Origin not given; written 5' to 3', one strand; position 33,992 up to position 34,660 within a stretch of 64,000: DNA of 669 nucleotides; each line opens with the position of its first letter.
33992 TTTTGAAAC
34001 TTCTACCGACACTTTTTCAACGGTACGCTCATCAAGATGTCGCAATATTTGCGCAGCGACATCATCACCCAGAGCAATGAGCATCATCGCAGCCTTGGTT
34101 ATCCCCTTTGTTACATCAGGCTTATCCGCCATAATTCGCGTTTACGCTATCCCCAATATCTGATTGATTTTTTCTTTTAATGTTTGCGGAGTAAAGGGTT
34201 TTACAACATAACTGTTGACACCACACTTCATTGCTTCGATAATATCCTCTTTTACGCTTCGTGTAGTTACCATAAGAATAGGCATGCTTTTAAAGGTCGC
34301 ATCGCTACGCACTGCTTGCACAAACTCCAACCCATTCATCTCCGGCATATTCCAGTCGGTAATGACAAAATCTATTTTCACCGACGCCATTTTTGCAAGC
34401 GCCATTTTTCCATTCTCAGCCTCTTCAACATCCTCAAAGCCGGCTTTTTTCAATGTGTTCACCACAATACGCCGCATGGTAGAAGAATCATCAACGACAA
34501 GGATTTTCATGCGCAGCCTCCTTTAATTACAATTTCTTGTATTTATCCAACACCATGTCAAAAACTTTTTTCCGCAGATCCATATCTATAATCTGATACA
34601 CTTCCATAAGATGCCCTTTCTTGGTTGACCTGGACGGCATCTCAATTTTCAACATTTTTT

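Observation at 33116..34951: Membrane-anchored SpoVG-like gene co-transcribed with cheY and a stand-alone fliG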

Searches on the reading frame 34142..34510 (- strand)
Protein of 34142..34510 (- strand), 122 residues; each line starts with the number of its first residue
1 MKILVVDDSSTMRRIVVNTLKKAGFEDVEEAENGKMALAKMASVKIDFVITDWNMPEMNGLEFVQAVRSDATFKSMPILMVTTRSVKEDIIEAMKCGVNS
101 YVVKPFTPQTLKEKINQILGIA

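Call 3: search_protein_families(library=pfam, proteins=[window:34142-34510:-], max_evalue=1)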
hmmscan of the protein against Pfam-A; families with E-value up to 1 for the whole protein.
window:34142-34510:- (122 aa): 2 families
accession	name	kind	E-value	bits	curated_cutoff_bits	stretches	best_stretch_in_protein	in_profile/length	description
PF00072.30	Response_reg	-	2.8e-31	108.4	30.2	1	3-116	1-111/111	Response regulator receiver domain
PF18428.7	BRCT_3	-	0.0056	17.1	26.1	1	1-58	6-61/102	BRCA1 C Terminus (BRCT) domain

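Call 4: search_protein_families(library=ncbifam, proteins=[window:34142-34510:-], max_evalue=1)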
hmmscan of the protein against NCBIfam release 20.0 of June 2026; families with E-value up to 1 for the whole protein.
window:34142-34510:- (122 aa): 103 families (the best 25 are shown)
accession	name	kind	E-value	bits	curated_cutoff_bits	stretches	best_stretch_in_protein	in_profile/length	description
NF007901.0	PRK10610.1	equivalog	2.5e-44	150.5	189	1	1-119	6-124/129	chemotaxis response regulator CheY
TIGR02154.1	PhoB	equivalog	1.1e-25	90.3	296.2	1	2-119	4-120/226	phosphate regulon transcriptional regulator PhoB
NF041866.1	EpsW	equivalog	3.4e-22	78.4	200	1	3-119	8-125/131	exopolysaccharide biosynthesis response regulator EpsW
NF045944.1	ResRegRpaBCyano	equivalog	3.6e-22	78.8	330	1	4-119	1-112/229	response regulator transcription factor RpaB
NF001965.0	PRK00742.1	subfamily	1.2e-20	74.1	293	1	1-110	4-113/357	chemotaxis-specific protein-glutamate methyltransferase CheB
NF007546.0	PRK10161.1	equivalog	1.2e-20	74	471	1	2-118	4-119/229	phosphate response regulator transcription factor PhoB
NF040689.1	MtrAB_MtrA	equivalog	3.4e-20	72.4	300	1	3-116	1-110/219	MtrAB system response regulator MtrA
NF008469.0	PRK11361.1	equivalog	4.1e-20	71.9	714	1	2-117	6-118/461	acetoacetate metabolism transcriptional regulator AtoC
NF011874.0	PRK15347.1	equivalog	1e-19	70.2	852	1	1-116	691-807/921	two component system sensor kinase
NF007969.0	PRK10693.1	equivalog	1.5e-19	70.3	329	1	2-116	9-121/337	two-component system response regulator RssB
NF008099.0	PRK10841.1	equivalog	2.4e-19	68.6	920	1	1-116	825-937/949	two-component system sensor histidine kinase RcsC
NF053854.1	RespRegPhoBBctds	equivalog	2.6e-19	69.5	270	1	3-119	1-115/225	two-component system response regulator PhoB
NF007935.0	PRK10651.1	equivalog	3.4e-19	68.9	250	1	2-118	8-123/216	two-component system response regulator NarL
NF041733.1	resp_reg_CseB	equivalog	4.7e-19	68.7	350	1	2-119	2-115/228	two-component system response regulator CseB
NF012227.0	AdeR_RR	equivalog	9.7e-19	67.8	340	1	2-119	13-126/239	efflux system response regulator transcription factor AdeR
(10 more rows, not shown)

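Call 65: find_encoding_contigs(protein=window:34142-34510:-, flank=6000, max_places=10)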
Protein window:34142-34510:- (122 aa): 8 contigs read that carry it; 6 places shown.
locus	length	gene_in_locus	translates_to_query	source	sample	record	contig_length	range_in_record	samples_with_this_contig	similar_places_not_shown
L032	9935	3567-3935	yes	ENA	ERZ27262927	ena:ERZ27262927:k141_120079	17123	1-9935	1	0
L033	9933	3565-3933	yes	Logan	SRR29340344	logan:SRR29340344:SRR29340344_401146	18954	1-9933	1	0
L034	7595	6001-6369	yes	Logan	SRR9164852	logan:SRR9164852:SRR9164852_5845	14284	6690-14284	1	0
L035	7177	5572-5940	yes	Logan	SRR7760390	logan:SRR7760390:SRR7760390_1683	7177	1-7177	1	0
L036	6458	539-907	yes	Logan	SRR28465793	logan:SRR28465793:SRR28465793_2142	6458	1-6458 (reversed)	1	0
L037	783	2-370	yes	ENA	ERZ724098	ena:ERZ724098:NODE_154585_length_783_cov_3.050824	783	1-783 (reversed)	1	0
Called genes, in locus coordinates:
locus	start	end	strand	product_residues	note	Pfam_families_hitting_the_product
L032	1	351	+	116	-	?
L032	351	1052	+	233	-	PF00696:AA_kinase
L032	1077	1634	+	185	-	PF01765:RRF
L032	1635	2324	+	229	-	PF01255:Prenyltransf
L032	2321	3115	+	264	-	PF01148:CTP_transf_1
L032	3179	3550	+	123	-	PF04026:SpoVG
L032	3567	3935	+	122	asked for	PF00072:Response_reg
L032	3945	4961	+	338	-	PF03448:MgtE_N (faint), PF14842:FliG_N, PF14841:FliG_M, PF14842:FliG_N (weak), PF01706:FliG_C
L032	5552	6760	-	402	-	PF07690:MFS_1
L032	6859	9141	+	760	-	PF13200:DUF4015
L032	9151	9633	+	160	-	PF03773:ArsP_1 (weak)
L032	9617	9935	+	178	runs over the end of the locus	PF03773:ArsP_1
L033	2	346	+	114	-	?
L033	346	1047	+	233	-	PF00696:AA_kinase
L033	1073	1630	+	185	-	PF01765:RRF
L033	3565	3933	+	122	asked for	PF00072:Response_reg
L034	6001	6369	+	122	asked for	PF00072:Response_reg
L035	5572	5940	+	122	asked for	PF00072:Response_reg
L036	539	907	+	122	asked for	PF00072:Response_reg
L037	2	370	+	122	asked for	PF00072:Response_reg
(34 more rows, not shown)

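Call 69: search_solved_structures(query=window:34142-34510:-, max_evalue=1e-25, show_alignments=2)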
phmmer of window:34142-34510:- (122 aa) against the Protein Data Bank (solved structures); distinct sequences matched with E-value up to 1e-25: 52.
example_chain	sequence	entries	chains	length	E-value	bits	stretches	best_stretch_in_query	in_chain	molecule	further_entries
3gwg_A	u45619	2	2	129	1.8e-43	150.4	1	1-120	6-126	Chemotaxis protein cheY homolog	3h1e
3h1g_A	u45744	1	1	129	9.3e-43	148.1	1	1-120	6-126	Chemotaxis protein cheY homolog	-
3h1f_A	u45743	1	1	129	2.5e-42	146.7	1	1-120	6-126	Chemotaxis protein cheY homolog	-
3myy_A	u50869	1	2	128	1.4e-38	134.6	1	1-119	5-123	Chemotaxis protein cheY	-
3oo0_A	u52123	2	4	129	1.5e-38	134.6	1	1-119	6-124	Chemotaxis protein CheY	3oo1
3fft_A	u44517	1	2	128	2e-38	134.2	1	1-119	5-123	Chemotaxis protein cheY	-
3olw_A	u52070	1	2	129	4e-38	133.2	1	1-119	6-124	Chemotaxis protein CheY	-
2che_A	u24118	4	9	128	1.5e-37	131.4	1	1-119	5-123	CHEY | Chemotaxis protein cheY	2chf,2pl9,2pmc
3olx_A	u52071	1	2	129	1.5e-37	131.4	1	1-119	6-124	Chemotaxis protein CheY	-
2fka_A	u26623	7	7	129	1.5e-37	131.4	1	1-119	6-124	Chemotaxis protein cheY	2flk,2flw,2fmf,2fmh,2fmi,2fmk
1a0o_A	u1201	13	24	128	2e-37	131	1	1-119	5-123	CHEY | CHEMOTAXIS CHEY PROTEIN | CHEMOTAXIS PROTEIN CHEY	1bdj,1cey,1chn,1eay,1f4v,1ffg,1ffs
1djm_A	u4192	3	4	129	2.1e-37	130.9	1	1-119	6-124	CHEMOTAXIS PROTEIN Y | Chemotaxis protein cheY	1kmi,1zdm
1cye_A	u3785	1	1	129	2.1e-37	130.9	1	1-119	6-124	CHEY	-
3olv_A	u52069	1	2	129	2.1e-37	130.9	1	1-119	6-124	Chemotaxis protein CheY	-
3rvl_A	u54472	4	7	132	2.2e-37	130.8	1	1-119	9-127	Chemotaxis protein CheY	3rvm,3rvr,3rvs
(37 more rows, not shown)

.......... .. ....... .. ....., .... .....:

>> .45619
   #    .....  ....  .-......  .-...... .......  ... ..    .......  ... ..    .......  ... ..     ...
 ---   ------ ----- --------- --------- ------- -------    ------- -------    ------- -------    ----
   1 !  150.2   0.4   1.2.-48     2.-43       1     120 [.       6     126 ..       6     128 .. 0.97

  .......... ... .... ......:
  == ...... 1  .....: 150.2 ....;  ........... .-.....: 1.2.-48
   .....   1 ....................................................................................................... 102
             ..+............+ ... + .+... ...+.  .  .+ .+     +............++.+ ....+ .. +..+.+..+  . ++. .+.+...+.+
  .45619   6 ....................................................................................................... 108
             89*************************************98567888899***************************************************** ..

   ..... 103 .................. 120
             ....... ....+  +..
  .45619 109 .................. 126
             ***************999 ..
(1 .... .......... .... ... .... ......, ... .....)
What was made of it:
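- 34142..34510 (-): cheY, a single-domain chemotaxis response regulator. The best PDB hits are all CheY, led by 3gwg at E=1.8e-43, with the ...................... residues aligned (call 69).
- On CheY (chemotaxis response regulator): D7-D8, D52 (in DWNMP), T82, Y101 and K104 align to the CheY structures 3gwg and 3h1g (call 69)
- Closest known: Canonical CheY / FliG-FliM-FliN switch. Same: CheY has the phospho-acceptor pocket and the Y/K switch residues, and is most similar to solved CheY structures (call 69).
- Checked: The best PDB hits are all CheY, E=1.8e-43 (call 69).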
